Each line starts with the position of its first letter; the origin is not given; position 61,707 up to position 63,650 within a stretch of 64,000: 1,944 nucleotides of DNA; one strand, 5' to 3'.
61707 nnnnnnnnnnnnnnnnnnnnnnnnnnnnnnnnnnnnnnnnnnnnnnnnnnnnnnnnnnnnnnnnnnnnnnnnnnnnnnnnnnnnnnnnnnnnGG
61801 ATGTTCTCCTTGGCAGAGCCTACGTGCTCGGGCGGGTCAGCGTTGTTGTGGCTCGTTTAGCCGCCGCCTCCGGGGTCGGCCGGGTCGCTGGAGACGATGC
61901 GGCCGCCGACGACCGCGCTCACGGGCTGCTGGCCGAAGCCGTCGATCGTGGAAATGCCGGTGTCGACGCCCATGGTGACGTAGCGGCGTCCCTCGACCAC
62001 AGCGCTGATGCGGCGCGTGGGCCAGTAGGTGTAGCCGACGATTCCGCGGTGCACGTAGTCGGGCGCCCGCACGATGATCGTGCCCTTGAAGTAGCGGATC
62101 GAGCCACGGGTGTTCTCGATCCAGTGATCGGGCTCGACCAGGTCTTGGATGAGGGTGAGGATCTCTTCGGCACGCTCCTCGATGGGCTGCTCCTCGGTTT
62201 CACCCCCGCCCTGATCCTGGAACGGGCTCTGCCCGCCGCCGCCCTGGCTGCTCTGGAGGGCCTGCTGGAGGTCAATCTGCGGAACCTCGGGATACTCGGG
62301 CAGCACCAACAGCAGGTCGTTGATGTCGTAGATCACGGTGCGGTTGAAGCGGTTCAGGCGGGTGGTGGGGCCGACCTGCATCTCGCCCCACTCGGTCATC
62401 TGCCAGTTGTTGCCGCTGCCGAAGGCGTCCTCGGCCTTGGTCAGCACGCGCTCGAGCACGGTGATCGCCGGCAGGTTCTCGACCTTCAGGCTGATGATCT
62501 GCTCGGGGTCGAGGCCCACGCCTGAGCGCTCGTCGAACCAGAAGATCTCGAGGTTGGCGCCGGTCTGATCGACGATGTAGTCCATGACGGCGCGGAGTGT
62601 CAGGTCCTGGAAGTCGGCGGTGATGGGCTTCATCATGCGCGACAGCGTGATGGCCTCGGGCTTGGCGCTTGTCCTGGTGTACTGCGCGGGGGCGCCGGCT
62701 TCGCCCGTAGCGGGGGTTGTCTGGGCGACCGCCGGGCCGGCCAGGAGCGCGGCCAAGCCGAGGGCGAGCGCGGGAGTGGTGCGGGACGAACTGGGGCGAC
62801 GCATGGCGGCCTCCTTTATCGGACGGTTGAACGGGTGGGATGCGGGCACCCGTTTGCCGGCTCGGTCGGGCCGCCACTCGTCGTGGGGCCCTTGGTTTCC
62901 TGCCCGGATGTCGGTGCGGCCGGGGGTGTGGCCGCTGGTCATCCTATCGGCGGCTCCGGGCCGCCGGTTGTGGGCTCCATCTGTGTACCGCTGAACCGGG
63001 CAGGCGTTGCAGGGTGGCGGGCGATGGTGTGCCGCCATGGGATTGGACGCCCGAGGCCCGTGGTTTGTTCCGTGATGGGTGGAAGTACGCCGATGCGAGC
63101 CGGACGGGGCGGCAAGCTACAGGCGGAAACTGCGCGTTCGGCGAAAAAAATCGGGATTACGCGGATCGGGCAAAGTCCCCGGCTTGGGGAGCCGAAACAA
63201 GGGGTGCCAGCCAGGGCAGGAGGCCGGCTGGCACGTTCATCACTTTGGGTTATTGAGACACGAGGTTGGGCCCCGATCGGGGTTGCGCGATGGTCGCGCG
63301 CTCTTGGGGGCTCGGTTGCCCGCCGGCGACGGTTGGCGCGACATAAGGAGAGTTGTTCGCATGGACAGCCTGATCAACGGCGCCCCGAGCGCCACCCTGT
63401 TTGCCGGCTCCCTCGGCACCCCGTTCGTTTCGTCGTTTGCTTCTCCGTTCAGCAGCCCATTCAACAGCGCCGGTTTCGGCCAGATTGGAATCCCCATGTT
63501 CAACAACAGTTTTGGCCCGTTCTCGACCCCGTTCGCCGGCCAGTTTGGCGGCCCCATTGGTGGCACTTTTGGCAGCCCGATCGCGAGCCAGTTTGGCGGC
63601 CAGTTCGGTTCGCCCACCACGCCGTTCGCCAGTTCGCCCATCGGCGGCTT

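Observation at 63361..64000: Unlisted gene encoding an almost uncharged FG-repeat protein reminiscent of FG-nucleoporin domains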

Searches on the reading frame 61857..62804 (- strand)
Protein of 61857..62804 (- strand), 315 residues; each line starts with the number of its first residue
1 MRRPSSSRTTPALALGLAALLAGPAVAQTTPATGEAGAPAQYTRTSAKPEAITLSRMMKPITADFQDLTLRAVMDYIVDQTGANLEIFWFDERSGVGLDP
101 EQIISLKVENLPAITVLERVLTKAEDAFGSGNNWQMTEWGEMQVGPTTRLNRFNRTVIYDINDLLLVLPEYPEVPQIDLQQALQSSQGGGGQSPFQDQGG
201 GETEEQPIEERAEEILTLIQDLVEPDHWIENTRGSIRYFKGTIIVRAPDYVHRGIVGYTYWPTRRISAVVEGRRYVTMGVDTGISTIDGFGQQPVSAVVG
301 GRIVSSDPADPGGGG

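Call 7: search_protein_families(library=pfam, proteins=[window:61857-62804:-], max_evalue=0.01)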
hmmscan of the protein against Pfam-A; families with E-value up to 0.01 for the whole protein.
window:61857-62804:- (315 aa): 0 families

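Call 13: find_related_loci(query=window:61857-62804:-, collection=genome_contigs, flank=6000)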
Query window:61857-62804:- (315 aa) in genome_contigs; peptide patterns used: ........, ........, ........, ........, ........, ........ (x = any residue, [..] = any of these).
126 stretches matched a pattern; 9 encode a relative of the query (tblastn E <= 1e-3); 9 distinct loci.
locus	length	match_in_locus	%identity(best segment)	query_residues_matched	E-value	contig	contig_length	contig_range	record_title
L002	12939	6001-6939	84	1-315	8e-172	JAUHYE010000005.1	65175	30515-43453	MAG: Phycisphaerae bacterium isolate 3_bin.40 NODE_710_length_65175_cov_1.145954, whole genome shotgun sequence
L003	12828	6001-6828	85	30-306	3e-152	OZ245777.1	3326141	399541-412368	MAG: Phycisphaerales bacterium isolate 24bfb2b0-0bc0-47df-81b4-c513fc01a924 genome assembly, chromosome: 1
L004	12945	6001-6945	72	1-315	2e-150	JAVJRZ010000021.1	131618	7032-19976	MAG: Phycisphaerales bacterium isolate G1-WW12-04 k141_53029, whole genome shotgun sequence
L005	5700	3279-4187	78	1-304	3e-150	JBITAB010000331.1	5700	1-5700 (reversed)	MAG: Phycisphaerales bacterium JB064 NODE_8830_length_5700_cov_15.234721, whole genome shotgun sequence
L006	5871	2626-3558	77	1-315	6e-148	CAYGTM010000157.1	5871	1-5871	MAG TPA_asm: uncultured Phycisphaera sp. isolate ERP117304_co1_23 genome assembly, contig: NODE_11435_length_5871_cov_6.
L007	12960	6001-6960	78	1-315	3e-145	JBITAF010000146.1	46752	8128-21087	MAG: Phycisphaerales bacterium JB060 k141_95836, whole genome shotgun sequence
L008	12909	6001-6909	67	14-315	2e-140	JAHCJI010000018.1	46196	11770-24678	MAG: Phycisphaeraceae bacterium isolate TGS_PLA1 PLA1_18, whole genome shotgun sequence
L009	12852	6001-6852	69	24-306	3e-126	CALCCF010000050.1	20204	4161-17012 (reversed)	MAG TPA_asm: uncultured Phycisphaeraceae bacterium isolate SRR3401487_bin.30_CONCOCT_v1.1_MAG genome assembly, contig: E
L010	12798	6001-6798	52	49-304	1e-83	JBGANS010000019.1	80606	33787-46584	MAG: Phycisphaerales bacterium isolate MAG_MBR_H10.70 MBRH10-70_opera_contig_1311, whole genome shotgun sequence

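Call 64: search_solved_structures(query=window:61857-62804:-, max_evalue=1)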
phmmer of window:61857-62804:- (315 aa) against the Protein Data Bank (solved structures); distinct sequences matched with E-value up to 1: 2.
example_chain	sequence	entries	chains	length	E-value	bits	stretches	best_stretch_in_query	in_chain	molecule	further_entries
4bwc_A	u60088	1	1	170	0.034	16.7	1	210-278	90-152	PHOSPHOLIPASE B-LIKE 1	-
5zza_P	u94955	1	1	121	0.46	13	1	239-313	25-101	Uncharacterized protein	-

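Call 66: find_homologous_proteins(query=window:61857-62804:-, max_evalue=0.00001)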
Query window:61857-62804:- (315 aa): 258 proteins with E <= 0.00001 among 8000 candidates; the best 120 are listed.
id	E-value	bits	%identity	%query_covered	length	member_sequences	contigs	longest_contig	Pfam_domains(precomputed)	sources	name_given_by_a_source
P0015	3.6e-206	702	100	100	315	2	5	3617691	-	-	-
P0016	7.8e-188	641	90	100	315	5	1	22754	-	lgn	-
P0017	7.5e-185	632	89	100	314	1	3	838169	-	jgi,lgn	-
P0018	3.1e-183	626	87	100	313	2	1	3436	-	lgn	-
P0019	1.5e-178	611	88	100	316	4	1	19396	-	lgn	-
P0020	4.6e-178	609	89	96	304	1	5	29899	-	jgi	jgi:hypothetical protein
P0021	1.3e-172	591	84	100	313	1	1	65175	-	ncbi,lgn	-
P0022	4.5e-164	563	76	100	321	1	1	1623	-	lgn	-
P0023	2.3e-163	561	80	100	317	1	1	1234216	-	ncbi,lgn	ncbi:MAG: hypothetical protein RIE32_06085 [Phycisphaerales bacterium]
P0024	1.7e-162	558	78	100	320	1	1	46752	-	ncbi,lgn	ncbi:MAG: hypothetical protein ACIAS6_15375 [Phycisphaerales bacterium JB060]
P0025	2.6e-162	558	81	93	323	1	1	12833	-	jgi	jgi:hypothetical protein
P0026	1.2e-160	552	79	97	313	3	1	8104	-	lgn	-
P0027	1.6e-160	552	79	97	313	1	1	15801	-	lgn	-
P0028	8.4e-159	546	77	100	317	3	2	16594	-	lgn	-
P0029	4.1e-158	544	78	97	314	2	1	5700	-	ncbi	ncbi:MAG: hypothetical protein ACIAQU_12890 [Phycisphaerales bacterium JB064]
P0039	9.6e-136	470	75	85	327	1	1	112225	-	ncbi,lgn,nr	ncbi:MAG: hypothetical protein KatS3mg103_0438 [Phycisphaerales bacterium]|nr:MAG: hypothetical prot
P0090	7.9e-81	290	46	97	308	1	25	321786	-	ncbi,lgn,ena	-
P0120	1.6e-77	279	48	86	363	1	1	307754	-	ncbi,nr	ncbi:MAG: hypothetical protein SFZ23_00695 [Planctomycetota bacterium]|nr:hypothetical protein [Plan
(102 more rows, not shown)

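Call 67: find_encoding_contigs(protein=P0015, flank=10000, max_places=5)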
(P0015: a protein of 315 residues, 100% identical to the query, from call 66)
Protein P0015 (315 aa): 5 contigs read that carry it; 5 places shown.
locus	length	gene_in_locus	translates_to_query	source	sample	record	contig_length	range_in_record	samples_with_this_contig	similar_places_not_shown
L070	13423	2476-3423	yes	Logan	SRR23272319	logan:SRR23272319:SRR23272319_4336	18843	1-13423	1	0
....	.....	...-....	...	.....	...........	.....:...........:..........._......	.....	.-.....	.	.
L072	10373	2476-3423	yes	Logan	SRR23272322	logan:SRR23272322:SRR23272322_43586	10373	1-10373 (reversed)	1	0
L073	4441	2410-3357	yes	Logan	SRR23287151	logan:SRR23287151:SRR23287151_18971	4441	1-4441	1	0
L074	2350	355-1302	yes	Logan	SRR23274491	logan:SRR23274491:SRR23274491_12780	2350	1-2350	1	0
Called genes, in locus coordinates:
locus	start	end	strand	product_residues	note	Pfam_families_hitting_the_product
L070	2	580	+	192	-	?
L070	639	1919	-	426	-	-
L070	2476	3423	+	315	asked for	-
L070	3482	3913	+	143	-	PF02566:OsmC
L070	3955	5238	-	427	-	-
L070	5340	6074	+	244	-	PF20260:PUA_4, PF04452:Methyltrans_RNA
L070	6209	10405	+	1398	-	-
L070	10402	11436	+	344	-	PF00432:Prenyltrans (weak), PF13243:SQHop_cyclase_C (weak)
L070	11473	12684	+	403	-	-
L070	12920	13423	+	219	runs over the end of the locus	-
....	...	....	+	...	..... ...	-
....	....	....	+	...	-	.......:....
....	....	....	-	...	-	-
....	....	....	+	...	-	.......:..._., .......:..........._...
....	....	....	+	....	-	-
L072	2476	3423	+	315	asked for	-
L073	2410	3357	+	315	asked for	-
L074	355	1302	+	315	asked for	-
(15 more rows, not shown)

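Call 75: search_protein_families(library=phrogs, proteins=[L070:642-1919:-, window:61857-62804:-], max_evalue=0.01)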
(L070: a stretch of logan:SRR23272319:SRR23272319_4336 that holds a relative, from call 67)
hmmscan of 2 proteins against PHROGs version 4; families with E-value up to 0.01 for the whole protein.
L070:642-1919:- (426 aa): 0 families

window:61857-62804:- (315 aa): 0 families

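Call 76: search_protein_families(library=padloc, proteins=[L070:642-1919:-, window:61857-62804:-], max_evalue=0.01)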
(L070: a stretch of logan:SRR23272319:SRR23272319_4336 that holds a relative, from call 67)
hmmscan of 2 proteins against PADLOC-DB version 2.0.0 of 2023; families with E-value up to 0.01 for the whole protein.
L070:642-1919:- (426 aa): 0 families

window:61857-62804:- (315 aa): 0 families

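Call 82: find_encoding_contigs(protein=P0120, flank=5000, max_places=1)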
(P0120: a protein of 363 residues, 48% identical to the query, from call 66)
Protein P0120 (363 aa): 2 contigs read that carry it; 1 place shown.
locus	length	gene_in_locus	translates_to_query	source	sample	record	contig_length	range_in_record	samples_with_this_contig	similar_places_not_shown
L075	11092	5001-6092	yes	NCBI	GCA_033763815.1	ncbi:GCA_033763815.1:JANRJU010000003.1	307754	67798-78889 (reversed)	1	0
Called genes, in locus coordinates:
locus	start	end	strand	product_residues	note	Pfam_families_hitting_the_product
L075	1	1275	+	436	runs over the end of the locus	PF01595:CNNM, PF00571:CBS, PF03471:CorC_HlyC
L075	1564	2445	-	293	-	-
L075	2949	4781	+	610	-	PF00672:HAMP, PF00512:HisKA, PF02518:HATPase_c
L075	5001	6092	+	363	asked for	-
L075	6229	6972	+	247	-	PF00117:GATase, PF07722:Peptidase_C26 (weak)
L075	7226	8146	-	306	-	-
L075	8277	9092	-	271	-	PF03626:COX4_pro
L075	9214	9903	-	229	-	PF00510:COX3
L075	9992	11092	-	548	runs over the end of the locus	PF00115:COX1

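Call 83: find_encoding_contigs(protein=P0090, flank=5000, max_places=1)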
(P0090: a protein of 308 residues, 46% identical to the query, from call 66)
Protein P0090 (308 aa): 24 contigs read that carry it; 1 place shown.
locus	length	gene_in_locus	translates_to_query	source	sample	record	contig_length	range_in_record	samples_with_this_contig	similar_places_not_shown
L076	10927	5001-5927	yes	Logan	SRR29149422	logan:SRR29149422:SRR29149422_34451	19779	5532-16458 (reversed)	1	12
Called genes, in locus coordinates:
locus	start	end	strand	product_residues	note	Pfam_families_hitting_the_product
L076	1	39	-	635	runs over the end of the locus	PF07584:BatA (weak), PF13519:VWA_2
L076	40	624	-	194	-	PF01728:FtsJ, PF13489:Methyltransf_23 (faint), PF13847:Methyltransf_31 (weak)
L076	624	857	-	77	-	PF04384:Fe-S_assembly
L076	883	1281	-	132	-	PF00111:Fer2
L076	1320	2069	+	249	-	PF00535:Glycos_transf_2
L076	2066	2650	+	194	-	PF07578:LAB_N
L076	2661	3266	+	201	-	-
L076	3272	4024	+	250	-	-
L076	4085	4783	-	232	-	-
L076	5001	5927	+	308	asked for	-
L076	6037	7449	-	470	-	PF02878:PGM_PMM_I, PF02879:PGM_PMM_II, PF02880:PGM_PMM_III, PF00408:PGM_PMM_IV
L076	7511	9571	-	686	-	PF00270:DEAD (weak), PF13307:Helicase_C_2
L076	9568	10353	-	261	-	PF02527:GidB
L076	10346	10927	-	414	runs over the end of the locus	PF01098:FTSW_RODA_SPOVE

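Call 84: find_encoding_contigs(protein=P0039, flank=5000, max_places=1)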
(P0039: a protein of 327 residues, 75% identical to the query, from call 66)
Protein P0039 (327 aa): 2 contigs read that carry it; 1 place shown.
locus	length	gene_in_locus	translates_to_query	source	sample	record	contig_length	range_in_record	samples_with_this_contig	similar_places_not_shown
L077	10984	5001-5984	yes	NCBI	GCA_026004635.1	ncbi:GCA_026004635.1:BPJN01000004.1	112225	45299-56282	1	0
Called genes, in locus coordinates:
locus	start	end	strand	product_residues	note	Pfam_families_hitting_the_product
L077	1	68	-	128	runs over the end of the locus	PF01740:STAS, PF13466:STAS_2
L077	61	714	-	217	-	PF13581:HATPase_c_2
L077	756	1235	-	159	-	-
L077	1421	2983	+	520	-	PF00117:GATase, PF07722:Peptidase_C26 (weak), PF02540:NAD_synthase (faint), PF03054:tRNA_Me_trans (faint), PF00958:GMP_synt_C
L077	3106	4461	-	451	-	-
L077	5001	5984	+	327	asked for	-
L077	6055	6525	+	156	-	PF02566:OsmC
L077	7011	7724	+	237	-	PF14312:FG-GAP_2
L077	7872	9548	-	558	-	-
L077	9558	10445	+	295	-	PF20260:PUA_4, PF04452:Methyltrans_RNA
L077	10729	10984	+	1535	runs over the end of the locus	-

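Call 88: find_related_loci(query=A8, collection=genome_contigs, flank=3500)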
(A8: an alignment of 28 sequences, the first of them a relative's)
Query A8 (315 aa) in genome_contigs; peptide patterns used: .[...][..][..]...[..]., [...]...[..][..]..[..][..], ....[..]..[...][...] (x = any residue, [..] = any of these).
280 stretches matched a pattern; 232 encode a relative of the query (tblastn E <= 1e-3); the best 80 are kept; 80 distinct loci.
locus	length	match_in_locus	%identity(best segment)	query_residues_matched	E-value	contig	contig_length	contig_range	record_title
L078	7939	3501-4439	84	1-315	4e-171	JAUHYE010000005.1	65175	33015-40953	MAG: Phycisphaerae bacterium isolate 3_bin.40 NODE_710_length_65175_cov_1.145954, whole genome shotgun sequence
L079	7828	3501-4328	85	30-306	2e-151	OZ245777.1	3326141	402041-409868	MAG: Phycisphaerales bacterium isolate 24bfb2b0-0bc0-47df-81b4-c513fc01a924 genome assembly, chromosome: 1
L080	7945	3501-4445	72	1-315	1e-149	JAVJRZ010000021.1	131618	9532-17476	MAG: Phycisphaerales bacterium isolate G1-WW12-04 k141_53029, whole genome shotgun sequence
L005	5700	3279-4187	78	1-304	2e-149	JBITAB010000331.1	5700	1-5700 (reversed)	MAG: Phycisphaerales bacterium JB064 NODE_8830_length_5700_cov_15.234721, whole genome shotgun sequence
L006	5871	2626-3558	77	1-315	4e-147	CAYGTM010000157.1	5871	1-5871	MAG TPA_asm: uncultured Phycisphaera sp. isolate ERP117304_co1_23 genome assembly, contig: NODE_11435_length_5871_cov_6.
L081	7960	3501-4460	78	1-315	2e-144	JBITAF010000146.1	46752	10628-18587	MAG: Phycisphaerales bacterium JB060 k141_95836, whole genome shotgun sequence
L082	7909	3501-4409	67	14-315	1e-139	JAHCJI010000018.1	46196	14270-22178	MAG: Phycisphaeraceae bacterium isolate TGS_PLA1 PLA1_18, whole genome shotgun sequence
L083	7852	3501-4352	69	24-306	2e-125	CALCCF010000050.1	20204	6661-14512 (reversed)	MAG TPA_asm: uncultured Phycisphaeraceae bacterium isolate SRR3401487_bin.30_CONCOCT_v1.1_MAG genome assembly, contig: E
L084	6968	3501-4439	49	1-315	1e-81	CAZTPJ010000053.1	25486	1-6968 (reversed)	MAG TPA_asm: uncultured Phycisphaeraceae bacterium isolate binchicken_co235_82 genome assembly, contig: NODE_4755_length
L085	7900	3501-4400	48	14-307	2e-80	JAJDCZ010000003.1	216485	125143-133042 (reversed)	MAG: Phycisphaerales bacterium isolate OFTM204 OFTM204_2, whole genome shotgun sequence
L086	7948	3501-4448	44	6-314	1e-80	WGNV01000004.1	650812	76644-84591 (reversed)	MAG: Tepidisphaera sp. isolate RI_211 c_000000024134, whole genome shotgun sequence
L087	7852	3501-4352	51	30-304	4e-78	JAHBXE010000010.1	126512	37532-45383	MAG: Phycisphaeraceae bacterium isolate ACE_PLA16 PLA16_10, whole genome shotgun sequence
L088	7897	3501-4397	44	2-299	3e-78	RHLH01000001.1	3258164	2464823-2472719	MAG: Phycisphaera sp. isolate Bin4 scaffold1, whole genome shotgun sequence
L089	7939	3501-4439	47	19-304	2e-77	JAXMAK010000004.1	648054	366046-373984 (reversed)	MAG: Phycisphaerales bacterium isolate STL-PLA8 C1.28.fa-4, whole genome shotgun sequence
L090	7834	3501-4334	49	45-315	2e-77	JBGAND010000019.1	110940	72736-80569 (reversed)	MAG: Phycisphaerales bacterium isolate MAG_MBR_H10.24 MBRH10-24_opera_contig_773, whole genome shotgun sequence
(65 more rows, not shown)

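Call 95: predict_structure(alignment_id=A8)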
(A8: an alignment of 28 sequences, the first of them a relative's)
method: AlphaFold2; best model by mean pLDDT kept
length: 315 residues; sequences in the alignment: 28
mean_pLDDT: 67.1   pTM: 0.55
mean pLDDT of the five models: 67.1, 64.7, 63.8, 61.4, 59.9
residues with pLDDT >= 90: 70; 70-90: 92; 50-70: 49; < 50: 104
segments of 3 or more residues with pLDDT < 50: 1-44, 168-171, 173-177, 187-194, 196-202, 262-264, 268-270, 272-276, 278-292, 297-302, 312-315
pLDDT, mean of each block of 10 residues (from residue 1): 37 38 37 36 57 88 96 97 94 87 95 92 80 88 90 81 56 49 51 45 65 79 78 83 84 70 49 47 36 49 58 40
secondary structure, 60 per line:
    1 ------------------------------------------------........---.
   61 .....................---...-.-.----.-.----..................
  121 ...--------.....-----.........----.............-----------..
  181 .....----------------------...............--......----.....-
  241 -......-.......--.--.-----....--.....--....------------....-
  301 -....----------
elements in order: H49-56 E60-69 H70-81 E85-87 E103-112 H113-123 E132-136 E142-146 H147-150 E155-160 H161-164 E165-167 H179-185 H208-222 H225-230 E235-239 E242-247 H249-255 E267-270 E273-277 H280-283 E296-299 E302-305

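Call 99: fold_search(model_id=the predicted structure, library=pdb)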
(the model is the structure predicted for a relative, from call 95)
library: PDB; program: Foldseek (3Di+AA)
matches with E <= 10: 165; with E <= 0.001: 0
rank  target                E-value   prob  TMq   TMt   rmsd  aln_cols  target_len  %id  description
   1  3ezj_G                2.4e-03  0.89  0.18  0.27  16.8       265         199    9  Crystal structure of the N-terminal domain of the secretin GspD from ETEC determined with the assistance of a nanobody (released 2009-02-17)
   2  3ezj_C                6.3e-03  0.75  0.18  0.27  17.3       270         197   10  Crystal structure of the N-terminal domain of the secretin GspD from ETEC determined with the assistance of a nanobody (released 2009-02-17)
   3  3oss_D                7.1e-03  0.91  0.19  0.33  13.0       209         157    9  The crystal structure of enterotoxigenic Escherichia coli GspC-GspD complex from the type II secretion system (released 2011-08-03)
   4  3ezj_E                7.5e-03  0.97  0.19  0.29  11.6       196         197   10  Crystal structure of the N-terminal domain of the secretin GspD from ETEC determined with the assistance of a nanobody (released 2009-02-17)
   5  3ezj_A                1.3e-02  0.87  0.18  0.28  12.5       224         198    8  Crystal structure of the N-terminal domain of the secretin GspD from ETEC determined with the assistance of a nanobody (released 2009-02-17)
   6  7mud_AD               1.6e-01  0.98  0.22  0.46   2.9        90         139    8  Legionella pneumophila Dot/Icm T4SS OMC (released 2021-10-06)
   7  5zdh_A                6.1e-01  0.02  0.09  0.07  56.3       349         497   11  CryoEM structure of ETEC Pilotin-Secretin AspS-GspD complex (released 2018-04-18)
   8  7s6s_D                9.8e-01  0.09  0.10  0.21  12.1        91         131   14  Complex structure of Methane monooxygenase hydroxylase and regulatory subunit DBL1 (released 2021-12-29)
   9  7s6t_H                9.8e-01  0.09  0.10  0.20  12.5        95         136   13  Complex structure of Methane monooxygenase hydroxylase and regulatory subunit H33A (released 2021-12-29)
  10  7s6s_H                1.3e+00  0.08  0.10  0.20  12.6        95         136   13  Complex structure of Methane monooxygenase hydroxylase and regulatory subunit DBL1 (released 2021-12-29)
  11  5dxo_A                1.6e+00  0.21  0.10  0.12   6.0        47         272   19  Structure of Aspergillus fumigatus trehalose-6-phosphate phosphatase crystal form 3 (released 2016-06-15)
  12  5dxl                  1.7e+00  0.20  0.10  0.11   6.6        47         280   19  Structure of Aspergillus fumigatus trehalose-6-phosphate phosphatase crystal form 1 (released 2016-06-15)
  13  9ukw_MODEL_1_A        1.8e+00  0.10  0.12  0.28  15.4        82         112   17  A designed protein-A339 (released 2025-10-29)
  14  7m8r_D                1.8e+00  0.07  0.10  0.21  12.1        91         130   14  Complex structure of Methane monooxygenase hydroxylase and regulatory subunit with fluorosubstituted tryptophans (released 2021-07-28)
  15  7s6t_D                1.8e+00  0.07  0.10  0.21  12.1        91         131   14  Complex structure of Methane monooxygenase hydroxylase and regulatory subunit H33A (released 2021-12-29)
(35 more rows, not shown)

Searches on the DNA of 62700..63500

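Call 38: search_rna_families(source=window, start=62700, end=63500, threshold=evalue, max_evalue=5)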
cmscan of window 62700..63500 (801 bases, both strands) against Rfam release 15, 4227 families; matches with E-value up to 5: 2.
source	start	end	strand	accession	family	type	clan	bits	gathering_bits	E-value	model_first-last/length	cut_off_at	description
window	63200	63261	-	RF01811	PtaRNA1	Gene; antitoxin;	-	18.1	47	0.74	1-72/72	no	Plasmid transferred anti-sense RNA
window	62864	62875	+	RF03057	nhaA-I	Cis-reg; riboswitch;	-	13.8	37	4.7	40-51/55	no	nhaA-I RNA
